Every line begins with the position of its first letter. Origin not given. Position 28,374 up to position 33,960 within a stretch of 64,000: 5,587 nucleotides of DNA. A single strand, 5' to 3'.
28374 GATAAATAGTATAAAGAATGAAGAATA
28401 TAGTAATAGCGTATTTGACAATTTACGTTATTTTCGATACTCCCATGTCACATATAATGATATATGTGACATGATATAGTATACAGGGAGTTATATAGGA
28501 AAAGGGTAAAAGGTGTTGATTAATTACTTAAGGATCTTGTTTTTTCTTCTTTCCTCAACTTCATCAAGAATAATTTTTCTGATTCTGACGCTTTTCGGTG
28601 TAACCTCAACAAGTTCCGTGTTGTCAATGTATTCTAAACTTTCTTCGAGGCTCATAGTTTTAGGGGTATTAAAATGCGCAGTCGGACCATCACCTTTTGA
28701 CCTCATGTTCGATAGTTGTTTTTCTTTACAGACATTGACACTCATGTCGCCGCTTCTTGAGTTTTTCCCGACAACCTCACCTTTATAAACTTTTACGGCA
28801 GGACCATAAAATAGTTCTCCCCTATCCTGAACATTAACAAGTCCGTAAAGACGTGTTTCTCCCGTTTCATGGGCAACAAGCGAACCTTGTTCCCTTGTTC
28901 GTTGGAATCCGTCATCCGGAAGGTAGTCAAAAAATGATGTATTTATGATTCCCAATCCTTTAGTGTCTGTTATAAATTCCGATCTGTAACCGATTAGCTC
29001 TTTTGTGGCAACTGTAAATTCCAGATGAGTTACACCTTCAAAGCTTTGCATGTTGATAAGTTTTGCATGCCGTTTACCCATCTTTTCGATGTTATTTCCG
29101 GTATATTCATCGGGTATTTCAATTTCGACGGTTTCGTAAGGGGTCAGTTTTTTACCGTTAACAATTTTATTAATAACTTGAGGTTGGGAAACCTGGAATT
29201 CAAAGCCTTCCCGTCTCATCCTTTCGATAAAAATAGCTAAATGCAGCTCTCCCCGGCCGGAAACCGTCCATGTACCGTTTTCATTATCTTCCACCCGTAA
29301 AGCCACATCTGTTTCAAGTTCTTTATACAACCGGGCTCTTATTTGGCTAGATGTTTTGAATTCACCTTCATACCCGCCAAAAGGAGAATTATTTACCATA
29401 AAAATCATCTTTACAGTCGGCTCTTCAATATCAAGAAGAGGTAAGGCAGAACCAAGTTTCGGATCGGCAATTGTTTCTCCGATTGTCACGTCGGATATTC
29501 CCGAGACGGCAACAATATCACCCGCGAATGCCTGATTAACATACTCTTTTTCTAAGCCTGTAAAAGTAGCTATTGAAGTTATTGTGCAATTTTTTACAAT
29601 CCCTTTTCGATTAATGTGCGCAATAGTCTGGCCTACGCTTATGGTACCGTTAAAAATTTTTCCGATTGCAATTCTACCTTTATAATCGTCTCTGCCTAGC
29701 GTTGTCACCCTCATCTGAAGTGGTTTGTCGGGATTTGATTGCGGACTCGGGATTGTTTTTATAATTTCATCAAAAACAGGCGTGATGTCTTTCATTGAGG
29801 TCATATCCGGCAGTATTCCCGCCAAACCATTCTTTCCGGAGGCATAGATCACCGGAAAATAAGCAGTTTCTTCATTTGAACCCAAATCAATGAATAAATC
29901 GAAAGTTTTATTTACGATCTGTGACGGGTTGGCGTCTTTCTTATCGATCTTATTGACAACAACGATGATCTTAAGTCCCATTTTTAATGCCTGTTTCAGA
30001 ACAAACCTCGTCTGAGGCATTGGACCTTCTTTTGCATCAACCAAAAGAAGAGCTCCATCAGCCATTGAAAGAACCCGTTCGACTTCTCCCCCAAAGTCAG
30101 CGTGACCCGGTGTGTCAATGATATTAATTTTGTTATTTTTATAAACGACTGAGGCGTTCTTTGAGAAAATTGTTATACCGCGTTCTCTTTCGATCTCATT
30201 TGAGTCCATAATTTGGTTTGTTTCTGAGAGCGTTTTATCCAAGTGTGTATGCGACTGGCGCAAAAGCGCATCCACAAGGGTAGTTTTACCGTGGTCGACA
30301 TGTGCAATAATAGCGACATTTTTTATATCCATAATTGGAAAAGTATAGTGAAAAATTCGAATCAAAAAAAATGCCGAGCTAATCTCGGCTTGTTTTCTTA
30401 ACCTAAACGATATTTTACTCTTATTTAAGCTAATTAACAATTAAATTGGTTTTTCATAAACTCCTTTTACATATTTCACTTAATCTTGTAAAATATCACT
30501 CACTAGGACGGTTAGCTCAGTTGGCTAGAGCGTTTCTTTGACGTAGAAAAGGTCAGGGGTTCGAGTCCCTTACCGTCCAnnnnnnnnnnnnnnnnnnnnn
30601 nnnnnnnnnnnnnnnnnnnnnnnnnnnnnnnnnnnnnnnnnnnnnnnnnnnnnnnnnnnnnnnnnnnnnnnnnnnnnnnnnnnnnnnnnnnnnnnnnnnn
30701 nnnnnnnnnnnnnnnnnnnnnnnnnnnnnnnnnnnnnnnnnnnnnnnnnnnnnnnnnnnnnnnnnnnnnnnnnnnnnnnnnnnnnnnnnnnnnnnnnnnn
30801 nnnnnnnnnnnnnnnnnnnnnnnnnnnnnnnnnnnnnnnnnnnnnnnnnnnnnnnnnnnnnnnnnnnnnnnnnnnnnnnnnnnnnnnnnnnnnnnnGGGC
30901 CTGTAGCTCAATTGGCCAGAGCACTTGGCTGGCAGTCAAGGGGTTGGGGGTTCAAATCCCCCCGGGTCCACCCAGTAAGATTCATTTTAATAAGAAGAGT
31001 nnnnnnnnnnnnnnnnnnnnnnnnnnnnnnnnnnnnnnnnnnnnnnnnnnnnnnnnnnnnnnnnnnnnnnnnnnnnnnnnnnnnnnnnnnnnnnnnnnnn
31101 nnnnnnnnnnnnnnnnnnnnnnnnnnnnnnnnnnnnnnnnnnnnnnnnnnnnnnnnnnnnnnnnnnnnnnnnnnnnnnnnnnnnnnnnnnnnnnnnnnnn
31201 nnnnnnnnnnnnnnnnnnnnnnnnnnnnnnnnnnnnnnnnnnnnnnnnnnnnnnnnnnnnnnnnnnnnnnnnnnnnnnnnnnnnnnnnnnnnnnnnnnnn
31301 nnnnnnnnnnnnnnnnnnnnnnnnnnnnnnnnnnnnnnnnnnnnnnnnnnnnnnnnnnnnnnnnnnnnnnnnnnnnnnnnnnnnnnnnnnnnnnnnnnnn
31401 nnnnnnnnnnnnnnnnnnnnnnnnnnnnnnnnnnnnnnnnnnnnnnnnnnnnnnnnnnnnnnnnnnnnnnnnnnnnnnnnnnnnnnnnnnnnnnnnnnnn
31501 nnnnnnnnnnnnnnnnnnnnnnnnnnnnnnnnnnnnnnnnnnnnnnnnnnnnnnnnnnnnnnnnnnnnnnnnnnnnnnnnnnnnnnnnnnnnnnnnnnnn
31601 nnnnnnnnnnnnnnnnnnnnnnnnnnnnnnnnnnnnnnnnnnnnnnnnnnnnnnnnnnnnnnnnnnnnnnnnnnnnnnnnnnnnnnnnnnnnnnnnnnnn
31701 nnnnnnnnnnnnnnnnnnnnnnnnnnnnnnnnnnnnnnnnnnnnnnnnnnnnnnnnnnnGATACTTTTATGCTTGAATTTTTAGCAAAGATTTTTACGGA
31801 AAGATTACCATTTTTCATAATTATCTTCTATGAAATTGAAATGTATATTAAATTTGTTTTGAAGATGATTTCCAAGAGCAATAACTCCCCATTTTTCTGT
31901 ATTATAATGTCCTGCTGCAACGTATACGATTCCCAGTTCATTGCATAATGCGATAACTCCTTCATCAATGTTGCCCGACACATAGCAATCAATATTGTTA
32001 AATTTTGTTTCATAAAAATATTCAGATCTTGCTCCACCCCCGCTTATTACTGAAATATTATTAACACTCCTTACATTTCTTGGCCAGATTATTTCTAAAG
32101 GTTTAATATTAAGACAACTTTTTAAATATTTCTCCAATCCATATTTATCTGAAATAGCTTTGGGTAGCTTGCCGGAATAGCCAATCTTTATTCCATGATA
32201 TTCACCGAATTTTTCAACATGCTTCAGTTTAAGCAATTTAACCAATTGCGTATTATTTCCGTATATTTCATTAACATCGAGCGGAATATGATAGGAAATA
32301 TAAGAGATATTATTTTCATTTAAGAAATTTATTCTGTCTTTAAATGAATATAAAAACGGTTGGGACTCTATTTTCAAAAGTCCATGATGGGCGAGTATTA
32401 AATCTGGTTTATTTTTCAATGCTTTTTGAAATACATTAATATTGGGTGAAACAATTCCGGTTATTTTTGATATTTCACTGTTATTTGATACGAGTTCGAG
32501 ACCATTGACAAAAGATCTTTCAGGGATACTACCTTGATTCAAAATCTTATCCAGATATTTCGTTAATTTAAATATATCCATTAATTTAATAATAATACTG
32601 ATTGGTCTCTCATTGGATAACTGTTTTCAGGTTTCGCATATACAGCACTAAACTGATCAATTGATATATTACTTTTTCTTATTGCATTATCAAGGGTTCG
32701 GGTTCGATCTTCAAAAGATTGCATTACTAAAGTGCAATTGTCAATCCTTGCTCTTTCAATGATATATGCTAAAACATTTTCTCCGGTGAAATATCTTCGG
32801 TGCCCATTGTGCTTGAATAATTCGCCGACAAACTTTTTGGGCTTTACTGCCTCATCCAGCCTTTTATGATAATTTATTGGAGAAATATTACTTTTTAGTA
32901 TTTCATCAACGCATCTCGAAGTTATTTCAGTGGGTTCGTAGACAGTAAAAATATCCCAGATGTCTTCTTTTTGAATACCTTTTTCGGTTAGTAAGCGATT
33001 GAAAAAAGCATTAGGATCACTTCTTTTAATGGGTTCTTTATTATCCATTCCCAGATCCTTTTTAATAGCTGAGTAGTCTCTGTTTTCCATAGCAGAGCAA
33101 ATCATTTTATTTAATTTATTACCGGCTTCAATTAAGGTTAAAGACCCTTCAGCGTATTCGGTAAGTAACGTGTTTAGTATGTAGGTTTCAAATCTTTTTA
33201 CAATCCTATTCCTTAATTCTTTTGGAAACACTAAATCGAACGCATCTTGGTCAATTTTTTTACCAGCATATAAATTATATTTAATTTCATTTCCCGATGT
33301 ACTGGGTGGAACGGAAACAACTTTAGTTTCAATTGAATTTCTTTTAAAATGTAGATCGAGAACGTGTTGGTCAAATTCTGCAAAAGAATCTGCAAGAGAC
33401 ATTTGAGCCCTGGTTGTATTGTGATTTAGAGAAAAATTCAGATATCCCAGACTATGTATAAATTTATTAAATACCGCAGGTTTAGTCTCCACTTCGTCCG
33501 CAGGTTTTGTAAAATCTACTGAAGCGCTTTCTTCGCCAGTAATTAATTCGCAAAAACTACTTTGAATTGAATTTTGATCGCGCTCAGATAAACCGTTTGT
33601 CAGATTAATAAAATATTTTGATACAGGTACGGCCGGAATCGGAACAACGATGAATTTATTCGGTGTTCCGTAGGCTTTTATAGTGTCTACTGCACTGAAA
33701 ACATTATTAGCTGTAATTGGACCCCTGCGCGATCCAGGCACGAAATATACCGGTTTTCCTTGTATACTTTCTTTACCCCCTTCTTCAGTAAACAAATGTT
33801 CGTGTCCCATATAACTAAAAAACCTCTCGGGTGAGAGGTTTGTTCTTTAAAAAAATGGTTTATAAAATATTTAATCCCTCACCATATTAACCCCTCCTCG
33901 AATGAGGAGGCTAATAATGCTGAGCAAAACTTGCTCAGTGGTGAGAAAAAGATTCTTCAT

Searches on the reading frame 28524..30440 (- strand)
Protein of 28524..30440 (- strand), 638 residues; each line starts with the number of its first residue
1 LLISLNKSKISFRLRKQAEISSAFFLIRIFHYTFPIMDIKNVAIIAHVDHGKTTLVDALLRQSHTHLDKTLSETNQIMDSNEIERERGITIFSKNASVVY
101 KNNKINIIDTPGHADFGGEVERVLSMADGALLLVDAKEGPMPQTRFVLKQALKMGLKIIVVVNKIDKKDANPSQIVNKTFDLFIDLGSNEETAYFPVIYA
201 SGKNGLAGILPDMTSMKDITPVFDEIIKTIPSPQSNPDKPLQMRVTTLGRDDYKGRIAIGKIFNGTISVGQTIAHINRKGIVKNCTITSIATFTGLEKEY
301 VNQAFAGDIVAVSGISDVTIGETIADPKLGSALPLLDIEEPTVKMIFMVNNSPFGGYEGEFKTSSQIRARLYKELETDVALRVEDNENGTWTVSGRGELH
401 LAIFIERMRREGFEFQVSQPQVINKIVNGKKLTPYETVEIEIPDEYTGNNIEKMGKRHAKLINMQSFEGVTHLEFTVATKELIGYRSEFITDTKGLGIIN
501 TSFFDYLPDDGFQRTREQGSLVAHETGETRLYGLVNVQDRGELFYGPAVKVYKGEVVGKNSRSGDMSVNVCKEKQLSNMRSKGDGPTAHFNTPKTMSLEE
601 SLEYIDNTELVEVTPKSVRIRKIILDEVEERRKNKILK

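Call 94: search_protein_families(library=pfam, proteins=[window:28524-30440:-], max_evalue=0.001)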
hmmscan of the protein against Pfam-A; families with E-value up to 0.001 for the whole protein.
window:28524-30440:- (638 aa): 8 families
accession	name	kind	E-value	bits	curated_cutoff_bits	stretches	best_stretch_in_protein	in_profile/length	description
PF00009.33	GTP_EFTU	-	6.2e-57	192.7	26.5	1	38-231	2-187/188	Elongation factor Tu GTP binding domain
PF21018.2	BipA_C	-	2.2e-40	137.2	23.8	1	518-626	1-109/110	TypA/BipA C-terminal domain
PF00679.30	EFG_C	-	6.3e-16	58.6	27.9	1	434-507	5-79/89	Elongation factor G C-terminus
PF03144.31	GTP_EFTU_D2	-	5.4e-12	46.4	30.3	1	255-325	1-73/73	Elongation factor Tu domain 2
PF22042.2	EF-G_D2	-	1.1e-11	45.2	27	1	249-324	10-81/84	Elongation factor G domain 2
PF01926.29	MMR_HSR1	-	6.1e-08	33.2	21.9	1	42-164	2-113/113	50S ribosome-binding GTPase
PF14492.12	EFG_III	-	1.3e-06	28.8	27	1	365-417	19-73/75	Elongation Factor G, domain III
PF02421.24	FeoB_N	-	0.00053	20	27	0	88-178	32-128/156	Ferrous iron transport protein B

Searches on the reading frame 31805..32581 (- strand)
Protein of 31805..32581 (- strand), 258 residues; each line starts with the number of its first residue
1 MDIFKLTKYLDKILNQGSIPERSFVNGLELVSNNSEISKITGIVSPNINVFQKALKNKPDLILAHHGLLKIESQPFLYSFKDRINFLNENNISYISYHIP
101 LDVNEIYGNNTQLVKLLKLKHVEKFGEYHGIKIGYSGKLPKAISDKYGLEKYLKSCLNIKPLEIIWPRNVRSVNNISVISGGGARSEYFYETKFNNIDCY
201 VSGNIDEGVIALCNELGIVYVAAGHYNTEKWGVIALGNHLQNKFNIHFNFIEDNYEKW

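Call 8: search_protein_families(library=pfam, proteins=[window:31805-32581:-], max_evalue=0.01)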
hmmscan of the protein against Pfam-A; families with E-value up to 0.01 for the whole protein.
window:31805-32581:- (258 aa): 1 family
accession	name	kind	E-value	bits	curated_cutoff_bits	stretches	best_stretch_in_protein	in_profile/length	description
PF01784.24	DUF34_NIF3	-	1.9e-41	142.8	23.4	1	1-252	1-251/256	Duf34/NIF3 (NGG1p interacting factor 3)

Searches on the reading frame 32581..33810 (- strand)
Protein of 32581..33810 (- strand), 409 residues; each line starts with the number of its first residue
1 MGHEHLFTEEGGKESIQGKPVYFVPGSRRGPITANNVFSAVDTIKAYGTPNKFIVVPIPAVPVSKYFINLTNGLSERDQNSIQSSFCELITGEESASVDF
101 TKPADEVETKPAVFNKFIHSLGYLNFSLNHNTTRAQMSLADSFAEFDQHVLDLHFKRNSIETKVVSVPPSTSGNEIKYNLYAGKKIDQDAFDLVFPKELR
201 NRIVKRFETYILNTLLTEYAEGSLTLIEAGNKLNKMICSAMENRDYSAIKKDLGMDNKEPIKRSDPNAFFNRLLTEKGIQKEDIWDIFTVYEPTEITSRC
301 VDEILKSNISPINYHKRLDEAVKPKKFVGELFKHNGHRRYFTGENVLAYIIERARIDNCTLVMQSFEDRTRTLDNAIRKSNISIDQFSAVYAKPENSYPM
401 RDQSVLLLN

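Call 8: search_protein_families(library=pfam, proteins=[window:32581-33810:-], max_evalue=0.01)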
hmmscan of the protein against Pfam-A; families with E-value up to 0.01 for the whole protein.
window:32581-33810:- (409 aa): 0 families

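Call 14: find_homologous_proteins(query=window:32581-33810:-)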
Query window:32581-33810:-: 2516 candidates shared short words with the query, none scored E <= 0.001.

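Call 15: find_encoding_contigs(protein=window:32584-33810:-, flank=5000)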
Protein window:32584-33810:- (409 aa): 8 contigs read that carry it; 1 place shown.
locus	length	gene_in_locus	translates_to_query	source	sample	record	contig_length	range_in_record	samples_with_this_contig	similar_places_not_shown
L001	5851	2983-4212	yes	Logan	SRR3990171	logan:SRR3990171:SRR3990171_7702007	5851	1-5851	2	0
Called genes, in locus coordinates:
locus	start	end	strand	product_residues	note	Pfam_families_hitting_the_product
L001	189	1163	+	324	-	-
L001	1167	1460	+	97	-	PF01817:CM_2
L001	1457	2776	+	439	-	PF03807:F420_oxidored (weak), PF02153:PDH_N, PF26213:TYRAAT1_C, PF00800:PDT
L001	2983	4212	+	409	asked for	-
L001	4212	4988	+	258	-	PF01784:DUF34_NIF3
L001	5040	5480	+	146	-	-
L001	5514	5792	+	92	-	-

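Call 23: search_protein_families(library=phrogs, proteins=[window:32584-33810:-], max_evalue=0.1)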
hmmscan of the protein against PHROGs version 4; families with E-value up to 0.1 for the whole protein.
window:32584-33810:- (409 aa): 0 families

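Call 24: search_protein_families(library=padloc, proteins=[window:32584-33810:-], max_evalue=0.1)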
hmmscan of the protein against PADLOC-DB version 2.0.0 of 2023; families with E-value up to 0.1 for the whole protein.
window:32584-33810:- (409 aa): 0 families

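Call 27: search_protein_representatives(protein=window:32584-33810:-)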
Query: 409 residues. Proteins with E-value up to 0.001 (for the whole library): 6; up to 1e-10: 5; up to 1e-30: 2. The best 6 are listed.
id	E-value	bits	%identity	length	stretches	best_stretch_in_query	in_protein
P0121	2.2e-136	471.4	99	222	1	24-239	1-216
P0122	5.0e-40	154.2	31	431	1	14-408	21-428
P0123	1.6e-29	119.7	28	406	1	12-406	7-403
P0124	7.3e-25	104.3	28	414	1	14-408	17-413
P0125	7.7e-11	58.1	26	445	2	15-96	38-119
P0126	1.6e-04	37.3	32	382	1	10-121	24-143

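Call 29: find_encoding_contigs(protein=P0122, flank=4000)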
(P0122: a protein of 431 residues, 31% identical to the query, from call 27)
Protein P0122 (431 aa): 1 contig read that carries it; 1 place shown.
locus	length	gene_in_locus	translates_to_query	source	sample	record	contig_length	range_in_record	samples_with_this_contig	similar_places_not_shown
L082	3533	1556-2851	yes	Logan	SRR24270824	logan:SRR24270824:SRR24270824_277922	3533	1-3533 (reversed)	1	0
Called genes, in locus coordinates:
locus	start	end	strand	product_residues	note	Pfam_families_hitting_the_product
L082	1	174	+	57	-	?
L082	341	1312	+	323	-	-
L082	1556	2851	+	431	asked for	-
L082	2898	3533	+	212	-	?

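Call 30: find_encoding_contigs(protein=P0123, flank=4000)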
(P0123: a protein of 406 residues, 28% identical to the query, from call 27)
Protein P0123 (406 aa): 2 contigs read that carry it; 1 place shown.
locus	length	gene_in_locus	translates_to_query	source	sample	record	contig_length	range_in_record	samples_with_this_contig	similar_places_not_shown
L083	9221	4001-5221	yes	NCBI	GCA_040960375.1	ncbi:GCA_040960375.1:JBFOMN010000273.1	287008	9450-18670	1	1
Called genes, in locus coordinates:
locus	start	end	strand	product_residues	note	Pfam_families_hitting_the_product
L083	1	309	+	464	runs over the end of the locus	-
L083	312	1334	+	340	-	PF01738:DLH (faint), PF00561:Abhydrolase_1 (weak), PF12146:Hydrolase_4 (weak), PF00326:Peptidase_S9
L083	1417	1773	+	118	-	PF04020:Phage_holin_4_2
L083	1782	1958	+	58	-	-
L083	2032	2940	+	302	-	PF05697:Trigger_N, PF05698:Trigger_C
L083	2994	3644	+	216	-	PF18904:DUF5660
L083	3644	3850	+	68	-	-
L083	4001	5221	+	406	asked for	-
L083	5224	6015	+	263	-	PF01784:DUF34_NIF3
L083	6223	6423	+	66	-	-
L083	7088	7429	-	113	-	-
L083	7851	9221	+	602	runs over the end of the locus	PF00009:GTP_EFTU, PF01926:MMR_HSR1 (weak), PF22042:EF-G_D2, PF03144:GTP_EFTU_D2, PF14492:EFG_III (weak), PF00679:EFG_C, PF21018:BipA_C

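Call 31: find_encoding_contigs(protein=P0124, flank=4000)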
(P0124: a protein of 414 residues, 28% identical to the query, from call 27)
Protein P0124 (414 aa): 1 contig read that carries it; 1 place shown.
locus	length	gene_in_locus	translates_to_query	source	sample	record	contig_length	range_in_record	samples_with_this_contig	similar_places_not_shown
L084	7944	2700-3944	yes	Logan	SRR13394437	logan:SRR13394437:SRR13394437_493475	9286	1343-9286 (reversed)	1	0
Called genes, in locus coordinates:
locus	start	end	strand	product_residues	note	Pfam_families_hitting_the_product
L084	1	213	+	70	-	?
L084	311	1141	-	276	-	-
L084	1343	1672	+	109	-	PF14076:DUF4258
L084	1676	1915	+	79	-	-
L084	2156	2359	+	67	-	-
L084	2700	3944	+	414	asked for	-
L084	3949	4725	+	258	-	PF01784:DUF34_NIF3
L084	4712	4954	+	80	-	-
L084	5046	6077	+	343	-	PF01244:Peptidase_M19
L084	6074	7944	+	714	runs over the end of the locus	-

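Call 36: find_encoding_contigs(protein=P0125, flank=4000)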
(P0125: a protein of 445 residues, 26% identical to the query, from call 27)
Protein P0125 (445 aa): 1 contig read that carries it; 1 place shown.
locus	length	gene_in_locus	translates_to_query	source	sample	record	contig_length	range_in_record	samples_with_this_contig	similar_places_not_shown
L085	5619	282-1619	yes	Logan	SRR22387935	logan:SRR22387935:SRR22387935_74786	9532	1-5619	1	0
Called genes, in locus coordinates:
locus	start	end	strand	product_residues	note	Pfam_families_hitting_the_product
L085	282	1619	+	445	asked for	-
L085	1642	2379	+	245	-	PF20772:TACO1_YebC_N, PF01709:Transcrip_reg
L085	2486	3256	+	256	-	PF18900:DUF5656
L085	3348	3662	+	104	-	PF12647:RNHCP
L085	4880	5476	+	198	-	-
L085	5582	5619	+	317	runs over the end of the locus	PF02899:Phage_int_SAM_1, PF13102:Phage_int_SAM_5 (faint), PF13495:Phage_int_SAM_4 (weak), PF00589:Phage_integrase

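Call 37: find_encoding_contigs(protein=P0126, flank=4000)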
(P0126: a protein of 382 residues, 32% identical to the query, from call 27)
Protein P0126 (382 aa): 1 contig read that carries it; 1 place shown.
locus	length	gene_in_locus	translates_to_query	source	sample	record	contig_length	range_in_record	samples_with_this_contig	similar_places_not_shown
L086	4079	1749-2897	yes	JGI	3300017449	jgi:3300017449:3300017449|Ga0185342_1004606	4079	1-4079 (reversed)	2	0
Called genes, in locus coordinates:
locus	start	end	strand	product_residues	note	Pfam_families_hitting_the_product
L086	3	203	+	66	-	?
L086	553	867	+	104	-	-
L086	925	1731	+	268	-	-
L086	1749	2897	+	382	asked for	-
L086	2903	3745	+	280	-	PF00326:Peptidase_S9 (faint)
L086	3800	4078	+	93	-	?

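Call 41: find_homologous_proteins(query=A2, max_evalue=0.001)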
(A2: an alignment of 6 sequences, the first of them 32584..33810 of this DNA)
Query A2 (6 sequences) (409 aa, profile of the alignment): 2 proteins with E <= 0.001 among 5307 candidates.
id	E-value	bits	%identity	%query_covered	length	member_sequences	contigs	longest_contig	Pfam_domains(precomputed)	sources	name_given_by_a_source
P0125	1.9e-149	516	22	96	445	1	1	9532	-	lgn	-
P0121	5.9e-77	277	100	53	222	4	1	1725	-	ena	-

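Call 48: predict_structure(alignment_id=A2)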
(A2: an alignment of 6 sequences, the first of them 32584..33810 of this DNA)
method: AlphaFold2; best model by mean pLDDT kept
length: 409 residues; sequences in the alignment: 6
mean_pLDDT: 82.8   pTM: 0.83
mean pLDDT of the five models: 82.8, 82.6, 82.0, 79.8, 78.8
residues with pLDDT >= 90: 163; 70-90: 180; 50-70: 46; < 50: 20
segments of 3 or more residues with pLDDT < 50: 1-12, 330-334
pLDDT, mean of each block of 10 residues (from residue 1): 37 75 74 89 92 91 92 90 88 69 89 88 66 75 91 93 92 87 65 89 94 92 84 90 89 74 69 88 91 91 89 92 69 60 89 91 76 88 84 78 83
secondary structure, 60 per line:
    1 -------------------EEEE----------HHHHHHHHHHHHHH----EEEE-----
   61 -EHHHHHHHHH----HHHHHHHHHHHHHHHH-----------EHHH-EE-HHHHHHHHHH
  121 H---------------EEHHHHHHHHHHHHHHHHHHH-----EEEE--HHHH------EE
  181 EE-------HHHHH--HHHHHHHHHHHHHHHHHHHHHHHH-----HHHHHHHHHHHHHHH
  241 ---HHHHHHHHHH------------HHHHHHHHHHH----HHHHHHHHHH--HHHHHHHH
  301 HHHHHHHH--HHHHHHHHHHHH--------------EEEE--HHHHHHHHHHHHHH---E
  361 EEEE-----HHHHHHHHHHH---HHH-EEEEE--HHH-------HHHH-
elements in order: E20-23 H34-47 E52-55 H63-71 H76-91 H111-121 H139-157 E163-166 H169-172 E179-182 H190-194 H197-220 H226-240 H244-253 H266-276 H281-290 H293-308 H311-322 E337-340 H343-356 E360-364 H370-380 E388-392 H405-408

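Call 59: fold_search(model_id=the predicted structure, library=pdb)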
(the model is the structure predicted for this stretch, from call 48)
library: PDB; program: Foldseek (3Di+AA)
matches with E <= 10: 367; with E <= 0.001: 0
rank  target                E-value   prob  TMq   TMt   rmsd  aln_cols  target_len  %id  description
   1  1dqu                  5.0e-02  0.14  0.17  0.15  24.9       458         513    9  CRYSTAL STRUCTURE OF THE ISOCITRATE LYASE FROM ASPERGILLUS NIDULANS (released 2000-05-10)
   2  9obo_D                2.2e-01  0.08  0.16  0.11  22.9       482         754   11  Crystal structure of Mycobacterium tuberculosis isocitrate lyase 2 fixed in the apo form with disulfide bonds (released 2026-03-18)
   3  3h1v                  2.3e-01  0.06  0.13  0.12  21.1       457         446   10  Human glucokinase in complex with a synthetic activator (released 2009-10-06)
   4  3prh_A                3.1e-01  0.05  0.11  0.13  20.6       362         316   12  tryptophanyl-tRNA synthetase Val144Pro mutant from B. subtilis (released 2011-01-19)
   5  7to2_A                3.8e-01  0.03  0.10  0.08  20.9       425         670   10  Cryo-EM structure of RIG-I bound to the internal sites of p3SLR30 (+ATP) (released 2022-11-02)
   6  3p0j_A                4.4e-01  0.03  0.10  0.08  20.1       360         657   10  Leishmania major Tyrosyl-tRNA synthetase in complex with tyrosinol, triclinic crystal form 1 (released 2011-03-23)
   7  3p0h_A                4.7e-01  0.03  0.11  0.08  19.7       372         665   10  Leishmania major Tyrosyl-tRNA synthetase in complex with fisetin, cubic crystal form (released 2011-03-23)
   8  3p0j_C                5.2e-01  0.03  0.10  0.08  19.5       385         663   10  Leishmania major Tyrosyl-tRNA synthetase in complex with tyrosinol, triclinic crystal form 1 (released 2011-03-23)
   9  2lk4_MODEL_1_A        5.5e-01  0.06  0.08  0.17  13.9       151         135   14  Structural and mechanistic insights into the interaction between PAT Pyk2 and Paxillin LD motif (released 2012-10-10)
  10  1v4t                  5.5e-01  0.04  0.09  0.09  22.2       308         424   10  Crystal structure of human glucokinase (released 2004-03-30)
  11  2jmh_MODEL_1_A        5.8e-01  0.16  0.11  0.27  14.6       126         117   18  NMR solution structure of Blo t 5, a major mite allergen from Blomia tropicalis (released 2007-11-13)
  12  5e9g_A                5.8e-01  0.04  0.15  0.13  24.1       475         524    8  Structural insights of isocitrate lyases from Magnaporthe oryzae (released 2016-04-27)
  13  3vf6                  6.4e-01  0.04  0.13  0.12  20.9       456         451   10  Glucokinase in complex with glucose and activator (released 2012-02-08)
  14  7v1a_A                7.2e-01  0.05  0.10  0.12  18.7       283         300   10  Stapled TBS peptide from RIAM bound to talin R7R8 domains (released 2023-06-14)
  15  7ebf_A                7.2e-01  0.05  0.14  0.15  25.3       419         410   13  Cryo-EM structure of Isocitrate lyase-1 from Candida albicans (released 2021-06-23)
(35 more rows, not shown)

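Call 94: search_protein_families(library=pfam, proteins=[L084:5046-6077:+, L086:925-1731:+], max_evalue=0.001)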
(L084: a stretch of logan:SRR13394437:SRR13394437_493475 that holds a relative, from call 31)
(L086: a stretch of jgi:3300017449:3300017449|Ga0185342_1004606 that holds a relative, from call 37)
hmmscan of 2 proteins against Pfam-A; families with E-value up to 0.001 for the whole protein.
L084:5046-6077:+ (343 aa): 1 family
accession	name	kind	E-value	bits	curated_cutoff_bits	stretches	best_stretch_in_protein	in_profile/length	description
PF01244.27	Peptidase_M19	-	1.2e-69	235.4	26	1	11-336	4-318/319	Membrane dipeptidase (Peptidase family M19)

L086:925-1731:+ (268 aa): 0 families
